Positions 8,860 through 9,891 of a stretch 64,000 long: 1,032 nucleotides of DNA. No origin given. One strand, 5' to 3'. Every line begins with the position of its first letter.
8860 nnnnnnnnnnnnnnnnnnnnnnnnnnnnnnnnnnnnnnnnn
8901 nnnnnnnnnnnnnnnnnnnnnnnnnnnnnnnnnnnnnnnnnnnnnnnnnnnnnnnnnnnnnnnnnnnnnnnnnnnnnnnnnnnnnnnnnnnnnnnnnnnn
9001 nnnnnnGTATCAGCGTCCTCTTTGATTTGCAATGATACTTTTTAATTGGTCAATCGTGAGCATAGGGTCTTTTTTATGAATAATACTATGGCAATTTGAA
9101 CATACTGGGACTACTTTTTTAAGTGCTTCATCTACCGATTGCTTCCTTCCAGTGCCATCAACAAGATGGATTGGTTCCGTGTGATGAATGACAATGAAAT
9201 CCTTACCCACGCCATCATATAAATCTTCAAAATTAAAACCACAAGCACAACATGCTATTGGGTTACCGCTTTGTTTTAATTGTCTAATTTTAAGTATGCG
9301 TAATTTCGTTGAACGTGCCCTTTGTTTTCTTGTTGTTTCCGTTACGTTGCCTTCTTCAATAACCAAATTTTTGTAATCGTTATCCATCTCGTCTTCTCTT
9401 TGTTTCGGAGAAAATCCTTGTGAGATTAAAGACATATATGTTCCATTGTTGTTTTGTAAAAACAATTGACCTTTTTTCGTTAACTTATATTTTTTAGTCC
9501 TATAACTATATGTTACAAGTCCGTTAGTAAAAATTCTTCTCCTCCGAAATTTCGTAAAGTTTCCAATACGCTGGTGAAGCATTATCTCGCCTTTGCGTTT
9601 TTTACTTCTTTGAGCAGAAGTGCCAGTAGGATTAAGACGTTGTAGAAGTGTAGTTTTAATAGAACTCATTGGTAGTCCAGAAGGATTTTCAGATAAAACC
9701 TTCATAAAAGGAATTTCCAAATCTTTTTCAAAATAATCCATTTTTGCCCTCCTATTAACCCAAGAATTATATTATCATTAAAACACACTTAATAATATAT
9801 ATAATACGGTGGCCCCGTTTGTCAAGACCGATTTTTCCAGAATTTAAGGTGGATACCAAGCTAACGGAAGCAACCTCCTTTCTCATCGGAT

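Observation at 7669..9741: Compact RHH / Dam-like methyltransferase / HNH-nuclease module, probably a Type II R-M system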

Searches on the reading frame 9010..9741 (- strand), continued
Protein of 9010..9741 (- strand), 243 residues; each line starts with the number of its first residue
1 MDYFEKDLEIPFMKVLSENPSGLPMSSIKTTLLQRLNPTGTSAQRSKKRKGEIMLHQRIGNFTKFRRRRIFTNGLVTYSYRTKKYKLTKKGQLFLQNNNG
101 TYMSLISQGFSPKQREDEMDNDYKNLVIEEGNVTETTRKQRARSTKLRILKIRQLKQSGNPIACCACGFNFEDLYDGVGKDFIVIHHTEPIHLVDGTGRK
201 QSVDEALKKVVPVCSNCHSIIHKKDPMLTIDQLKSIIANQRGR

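Call 68: search_dna_similar(query=window:9010-9741:-, collection=plasmids, mode=protein, max_evalue=0.001, max_rows=25)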
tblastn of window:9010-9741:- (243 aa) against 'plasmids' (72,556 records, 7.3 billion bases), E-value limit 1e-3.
Records with a match: 205; places in all: 205; records where one place covers at least 80% of the query: 0.
Best place of each record, by identity: <60% 205.
By first word of the organism name: Klebsiella 102; Enterobacter 19; Rhizobium 10; Escherichia 10; Bacillus 8; Salmonella 4; Raoultella 4; Ligilactobacillus 3; Citrobacter 3; Hafnia 3; and 31 more.
By predicted mobility (MOB-suite, as given by PLSDB): conjugative 127; non-mobilizable 54; mobilizable 24.
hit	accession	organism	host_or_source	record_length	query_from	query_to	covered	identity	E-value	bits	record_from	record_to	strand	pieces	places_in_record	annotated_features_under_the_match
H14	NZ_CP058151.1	Enterobacter hormaechei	culture,Freshwater sample from ...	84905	78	243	68%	29.2%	8e-11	69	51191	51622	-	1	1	HNH endonuclease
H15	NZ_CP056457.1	Enterobacter hormaechei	culture,Freshwater sample from ...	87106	78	243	68%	29.2%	8e-11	69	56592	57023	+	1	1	HNH endonuclease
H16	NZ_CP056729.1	Enterobacter hormaechei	culture,Wastewater influent sample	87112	78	243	68%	29.2%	8e-11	69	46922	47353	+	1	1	HNH endonuclease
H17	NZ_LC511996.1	Enterobacter hormaechei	Homo sapiens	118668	78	243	68%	29.2%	8e-11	69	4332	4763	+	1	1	HNH endonuclease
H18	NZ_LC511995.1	Enterobacter hormaechei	Homo sapiens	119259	78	243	68%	29.2%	8e-11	69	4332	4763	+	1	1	HNH endonuclease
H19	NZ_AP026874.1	Enterobacter roggenkampii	Microbe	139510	78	243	68%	29.2%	8e-11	69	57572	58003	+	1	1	HNH endonuclease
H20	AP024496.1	Enterobacter cloacae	Canis lupus familiaris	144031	78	243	68%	29.2%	8e-11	69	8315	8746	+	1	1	HNH endonuclease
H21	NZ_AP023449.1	Enterobacter roggenkampii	Homo sapiens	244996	78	243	68%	29.2%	8e-11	69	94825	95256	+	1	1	HNH endonuclease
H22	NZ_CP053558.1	Exiguobacterium sp. Helios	-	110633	103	237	56%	33.6%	9e-9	62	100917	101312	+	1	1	HNH endonuclease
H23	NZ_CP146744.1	Lactococcus formosensis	Homo sapiens,cell culture,blood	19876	111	237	52%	34.8%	1e-10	68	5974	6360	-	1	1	HNH endonuclease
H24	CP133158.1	Klebsiella variicola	waste water treatment plant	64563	53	237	76%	23.7%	3e-7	58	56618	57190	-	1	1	HNH endonuclease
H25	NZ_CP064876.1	Bacillus toyonensis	sediment,deep-sea sediment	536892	119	241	51%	35.5%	4e-13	76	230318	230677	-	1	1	HNH endonuclease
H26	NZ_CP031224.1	Psychrobacillus glaciei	single cell,Antarctic iceberg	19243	107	234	53%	33.8%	4e-9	64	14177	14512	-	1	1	HNH endonuclease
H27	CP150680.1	Staphylococcus sp. S9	whole organism,Ganjang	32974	90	237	61%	28.8%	1e-7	59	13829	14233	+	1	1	HNH endonuclease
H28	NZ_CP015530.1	Rhodococcus sp. WB1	soil,PCBs contaminated soil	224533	130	243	47%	36.8%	1e-15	83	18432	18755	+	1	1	HNH endonuclease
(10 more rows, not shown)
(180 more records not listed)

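Call 69: search_protein_families(library=pfam, proteins=[L177:4734-5405:+, L177:6509-6736:-], max_evalue=0.01)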
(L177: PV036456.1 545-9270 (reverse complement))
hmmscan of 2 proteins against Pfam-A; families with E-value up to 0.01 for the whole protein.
L177:4734-5405:+ (223 aa): 0 families

L177:6509-6736:- (75 aa): 2 families
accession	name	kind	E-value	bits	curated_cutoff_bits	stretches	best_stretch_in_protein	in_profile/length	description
PF13443.12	HTH_26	-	4e-18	65.8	22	1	6-68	1-63/63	Cro/C1-type HTH DNA-binding domain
PF01381.28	HTH_3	-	0.00058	20.3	23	1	12-60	6-53/55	Helix-turn-helix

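Call 76: find_encoding_contigs(protein=P0162, flank=4000, max_places=2)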
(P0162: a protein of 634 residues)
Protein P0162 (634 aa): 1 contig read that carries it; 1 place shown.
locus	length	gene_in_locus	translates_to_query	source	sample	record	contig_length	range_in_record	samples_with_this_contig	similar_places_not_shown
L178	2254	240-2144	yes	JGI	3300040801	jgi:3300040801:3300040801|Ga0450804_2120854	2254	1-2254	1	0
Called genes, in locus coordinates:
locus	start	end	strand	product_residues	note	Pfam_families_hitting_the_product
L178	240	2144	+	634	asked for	PF02086:MethyltransfD12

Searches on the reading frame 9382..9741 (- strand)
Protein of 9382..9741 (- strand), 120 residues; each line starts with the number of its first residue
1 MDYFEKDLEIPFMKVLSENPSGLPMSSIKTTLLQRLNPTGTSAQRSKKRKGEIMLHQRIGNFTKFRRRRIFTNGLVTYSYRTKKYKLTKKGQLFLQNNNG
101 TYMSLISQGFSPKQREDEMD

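Call 85: search_solved_structures(query=window:9382-9741:-, max_evalue=10)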
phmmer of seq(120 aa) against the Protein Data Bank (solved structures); distinct sequences matched with E-value up to 10: 7.
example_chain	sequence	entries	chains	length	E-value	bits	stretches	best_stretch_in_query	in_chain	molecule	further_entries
9kr8_A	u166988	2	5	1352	0.018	18.5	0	77-115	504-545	Spike glycoprotein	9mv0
9kr9_A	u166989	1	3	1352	0.018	18.5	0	77-115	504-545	Spike glycoprotein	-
9ea0_A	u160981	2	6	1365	0.028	17.9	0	77-115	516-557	Spike glycoprotein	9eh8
9kra_A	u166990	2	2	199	0.49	13.9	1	77-115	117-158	Spike protein S1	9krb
5xgr_A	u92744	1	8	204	0.51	13.8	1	77-115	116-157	Spike protein S1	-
7b26_C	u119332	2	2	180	1.1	12.7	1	33-75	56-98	CirpA1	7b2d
9d32_B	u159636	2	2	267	1.4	12.4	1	77-115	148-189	Spike glycoprotein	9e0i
